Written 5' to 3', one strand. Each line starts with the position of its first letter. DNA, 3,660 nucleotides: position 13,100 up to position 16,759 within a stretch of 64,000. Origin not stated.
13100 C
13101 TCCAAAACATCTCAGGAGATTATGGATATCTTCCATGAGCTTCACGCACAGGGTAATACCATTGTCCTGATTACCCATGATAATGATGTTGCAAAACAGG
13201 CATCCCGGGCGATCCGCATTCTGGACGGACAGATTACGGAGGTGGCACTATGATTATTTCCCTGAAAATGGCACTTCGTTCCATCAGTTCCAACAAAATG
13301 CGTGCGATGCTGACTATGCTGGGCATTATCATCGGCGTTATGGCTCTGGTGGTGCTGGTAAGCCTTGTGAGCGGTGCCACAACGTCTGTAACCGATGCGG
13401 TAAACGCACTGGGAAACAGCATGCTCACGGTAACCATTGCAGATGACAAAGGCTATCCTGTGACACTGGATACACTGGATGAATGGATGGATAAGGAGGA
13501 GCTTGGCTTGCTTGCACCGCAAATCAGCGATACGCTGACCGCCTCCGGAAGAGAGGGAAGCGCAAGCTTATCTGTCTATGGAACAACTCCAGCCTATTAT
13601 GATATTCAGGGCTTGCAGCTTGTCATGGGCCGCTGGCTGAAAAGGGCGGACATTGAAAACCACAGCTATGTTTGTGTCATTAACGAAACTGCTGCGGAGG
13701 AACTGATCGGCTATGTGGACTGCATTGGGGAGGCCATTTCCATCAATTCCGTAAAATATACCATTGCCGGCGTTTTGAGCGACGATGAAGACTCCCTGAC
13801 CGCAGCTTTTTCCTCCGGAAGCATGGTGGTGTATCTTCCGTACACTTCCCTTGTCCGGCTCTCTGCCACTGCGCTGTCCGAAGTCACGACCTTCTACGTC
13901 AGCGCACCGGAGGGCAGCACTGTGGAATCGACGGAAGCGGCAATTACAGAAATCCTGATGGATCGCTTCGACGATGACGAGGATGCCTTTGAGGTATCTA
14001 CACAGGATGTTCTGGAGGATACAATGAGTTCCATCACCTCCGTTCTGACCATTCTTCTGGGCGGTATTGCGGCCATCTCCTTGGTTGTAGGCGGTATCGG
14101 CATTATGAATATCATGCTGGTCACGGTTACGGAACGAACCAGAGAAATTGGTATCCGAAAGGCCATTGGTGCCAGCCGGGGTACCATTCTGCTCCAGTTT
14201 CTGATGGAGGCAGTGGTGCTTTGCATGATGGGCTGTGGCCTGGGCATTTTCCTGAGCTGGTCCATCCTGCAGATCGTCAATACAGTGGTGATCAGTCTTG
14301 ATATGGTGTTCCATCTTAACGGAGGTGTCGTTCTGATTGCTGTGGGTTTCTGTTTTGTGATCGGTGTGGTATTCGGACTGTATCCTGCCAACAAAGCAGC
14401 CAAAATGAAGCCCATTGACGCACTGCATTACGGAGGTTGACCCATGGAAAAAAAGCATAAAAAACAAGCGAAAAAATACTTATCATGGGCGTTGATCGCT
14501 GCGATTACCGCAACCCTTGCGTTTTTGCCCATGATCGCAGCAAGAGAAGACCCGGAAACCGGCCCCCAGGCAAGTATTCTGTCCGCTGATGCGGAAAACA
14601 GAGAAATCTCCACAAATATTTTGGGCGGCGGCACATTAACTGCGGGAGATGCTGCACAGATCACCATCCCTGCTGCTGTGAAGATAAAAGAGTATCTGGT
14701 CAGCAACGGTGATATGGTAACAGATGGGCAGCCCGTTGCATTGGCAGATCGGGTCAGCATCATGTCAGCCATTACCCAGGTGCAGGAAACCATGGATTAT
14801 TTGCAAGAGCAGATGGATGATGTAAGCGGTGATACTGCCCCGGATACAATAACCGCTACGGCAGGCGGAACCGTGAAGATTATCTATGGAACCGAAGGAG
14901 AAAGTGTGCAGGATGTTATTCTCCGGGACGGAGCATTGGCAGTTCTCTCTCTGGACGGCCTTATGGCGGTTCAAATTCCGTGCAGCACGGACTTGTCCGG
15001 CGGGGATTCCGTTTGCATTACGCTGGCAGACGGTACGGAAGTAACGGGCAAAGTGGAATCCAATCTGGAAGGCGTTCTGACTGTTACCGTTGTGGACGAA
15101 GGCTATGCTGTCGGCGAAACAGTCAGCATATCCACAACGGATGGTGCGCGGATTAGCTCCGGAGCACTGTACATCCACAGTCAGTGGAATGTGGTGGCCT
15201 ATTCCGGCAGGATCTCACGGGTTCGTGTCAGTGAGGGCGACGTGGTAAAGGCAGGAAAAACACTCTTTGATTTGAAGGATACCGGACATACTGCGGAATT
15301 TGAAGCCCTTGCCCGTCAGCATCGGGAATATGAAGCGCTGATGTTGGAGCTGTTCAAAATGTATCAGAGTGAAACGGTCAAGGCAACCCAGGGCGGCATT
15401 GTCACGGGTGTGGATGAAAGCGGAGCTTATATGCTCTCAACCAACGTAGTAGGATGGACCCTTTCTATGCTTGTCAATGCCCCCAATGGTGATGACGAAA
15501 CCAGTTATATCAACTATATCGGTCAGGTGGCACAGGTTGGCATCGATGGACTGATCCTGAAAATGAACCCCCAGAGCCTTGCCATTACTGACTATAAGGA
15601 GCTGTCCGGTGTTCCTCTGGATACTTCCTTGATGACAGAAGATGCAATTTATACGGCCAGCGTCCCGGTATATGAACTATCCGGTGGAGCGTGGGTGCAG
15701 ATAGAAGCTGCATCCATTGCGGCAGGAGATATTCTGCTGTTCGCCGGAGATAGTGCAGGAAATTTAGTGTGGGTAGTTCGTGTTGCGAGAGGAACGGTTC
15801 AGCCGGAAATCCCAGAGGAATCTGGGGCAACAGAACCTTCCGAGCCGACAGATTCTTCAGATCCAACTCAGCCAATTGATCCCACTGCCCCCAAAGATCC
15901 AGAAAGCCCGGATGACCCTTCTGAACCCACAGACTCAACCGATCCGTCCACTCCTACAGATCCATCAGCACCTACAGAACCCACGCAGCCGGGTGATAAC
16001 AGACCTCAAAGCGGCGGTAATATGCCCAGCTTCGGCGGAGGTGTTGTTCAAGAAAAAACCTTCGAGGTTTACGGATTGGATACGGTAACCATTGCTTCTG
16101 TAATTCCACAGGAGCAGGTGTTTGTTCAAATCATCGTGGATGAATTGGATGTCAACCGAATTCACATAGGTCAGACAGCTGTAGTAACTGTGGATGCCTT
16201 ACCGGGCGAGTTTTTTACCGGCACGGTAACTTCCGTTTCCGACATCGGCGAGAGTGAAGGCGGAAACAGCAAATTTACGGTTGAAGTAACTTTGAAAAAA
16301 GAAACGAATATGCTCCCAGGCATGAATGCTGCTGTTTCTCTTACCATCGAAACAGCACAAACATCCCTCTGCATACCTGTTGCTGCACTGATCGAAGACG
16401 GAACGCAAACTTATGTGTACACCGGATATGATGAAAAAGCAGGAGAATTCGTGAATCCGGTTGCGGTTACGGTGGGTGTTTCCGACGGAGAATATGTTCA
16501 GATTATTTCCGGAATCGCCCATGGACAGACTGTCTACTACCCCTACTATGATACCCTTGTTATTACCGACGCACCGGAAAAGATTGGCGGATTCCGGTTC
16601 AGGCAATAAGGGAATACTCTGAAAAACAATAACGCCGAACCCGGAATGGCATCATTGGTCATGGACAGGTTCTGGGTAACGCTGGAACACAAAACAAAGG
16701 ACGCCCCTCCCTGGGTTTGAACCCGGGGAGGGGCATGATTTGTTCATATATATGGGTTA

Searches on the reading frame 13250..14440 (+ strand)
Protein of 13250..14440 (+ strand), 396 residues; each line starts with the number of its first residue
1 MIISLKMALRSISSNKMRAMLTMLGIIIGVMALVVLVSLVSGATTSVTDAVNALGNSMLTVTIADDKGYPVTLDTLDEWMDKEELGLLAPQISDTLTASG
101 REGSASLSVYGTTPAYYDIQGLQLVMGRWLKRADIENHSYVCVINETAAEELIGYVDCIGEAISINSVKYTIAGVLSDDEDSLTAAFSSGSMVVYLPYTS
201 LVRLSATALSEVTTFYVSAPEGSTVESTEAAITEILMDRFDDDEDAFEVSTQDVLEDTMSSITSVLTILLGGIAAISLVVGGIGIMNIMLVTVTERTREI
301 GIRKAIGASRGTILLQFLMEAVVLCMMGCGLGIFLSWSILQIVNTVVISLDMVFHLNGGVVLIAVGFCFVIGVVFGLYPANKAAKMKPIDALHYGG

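Call 61: search_protein_families(library=padloc, proteins=[window:13250-14440:+], max_evalue=0.00001)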
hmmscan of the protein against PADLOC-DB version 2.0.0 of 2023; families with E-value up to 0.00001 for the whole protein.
window:13250-14440:+ (396 aa): 2 families
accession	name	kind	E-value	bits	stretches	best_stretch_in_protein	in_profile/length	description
PDLC01991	CARF_m8--CARF_LolE_TM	-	1.5e-15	54.5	1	2-386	169-550/810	-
PDLC01990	CARF_m8--CARF_Beta-galactosidase_LolE_TM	-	1.4e-07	27.2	1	270-386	1412-1528/1791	-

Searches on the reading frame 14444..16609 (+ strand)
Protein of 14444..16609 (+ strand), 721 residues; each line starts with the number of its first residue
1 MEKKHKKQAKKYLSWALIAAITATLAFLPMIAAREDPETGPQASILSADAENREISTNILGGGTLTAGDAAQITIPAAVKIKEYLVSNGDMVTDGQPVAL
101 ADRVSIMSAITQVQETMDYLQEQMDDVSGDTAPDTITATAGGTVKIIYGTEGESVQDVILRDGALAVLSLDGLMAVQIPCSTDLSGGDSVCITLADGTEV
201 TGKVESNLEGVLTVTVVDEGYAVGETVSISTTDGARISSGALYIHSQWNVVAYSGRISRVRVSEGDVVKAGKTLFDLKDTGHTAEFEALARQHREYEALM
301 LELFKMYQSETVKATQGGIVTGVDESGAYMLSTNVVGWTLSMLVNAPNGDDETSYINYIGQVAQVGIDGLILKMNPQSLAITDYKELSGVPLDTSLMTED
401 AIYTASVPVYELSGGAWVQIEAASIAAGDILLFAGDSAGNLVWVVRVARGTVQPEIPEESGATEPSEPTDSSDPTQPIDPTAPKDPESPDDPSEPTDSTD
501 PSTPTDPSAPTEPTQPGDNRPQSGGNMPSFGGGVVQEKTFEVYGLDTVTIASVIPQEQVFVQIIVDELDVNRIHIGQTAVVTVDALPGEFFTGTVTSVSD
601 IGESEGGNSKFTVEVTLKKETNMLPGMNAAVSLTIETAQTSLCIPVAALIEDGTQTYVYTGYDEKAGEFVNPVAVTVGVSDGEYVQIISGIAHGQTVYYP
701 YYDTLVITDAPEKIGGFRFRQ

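Call 59: search_protein_families(library=padloc, proteins=[window:14444-16609:+], max_evalue=0.00001)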
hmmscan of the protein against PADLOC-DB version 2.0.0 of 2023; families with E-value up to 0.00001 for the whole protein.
window:14444-16609:+ (721 aa): 0 families

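Call 60: search_protein_families(library=pfam, proteins=[window:14444-16609:+], max_evalue=0.0001)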
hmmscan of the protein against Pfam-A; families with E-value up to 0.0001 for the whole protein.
window:14444-16609:+ (721 aa): 3 families
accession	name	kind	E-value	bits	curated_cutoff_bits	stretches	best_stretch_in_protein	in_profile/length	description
PF13437.12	HlyD_3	-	2.7e-11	44.6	22.2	1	549-626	26-106/106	HlyD family secretion protein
PF16576.10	HlyD_D23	-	4.4e-09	36.4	30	1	548-601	134-187/214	Barrel-sandwich domain of CusB or HlyD membrane-fusion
PF13533.13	Biotin_lipoyl_2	-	4.7e-05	23.6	29.8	0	254-275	8-29/32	Biotin-lipoyl like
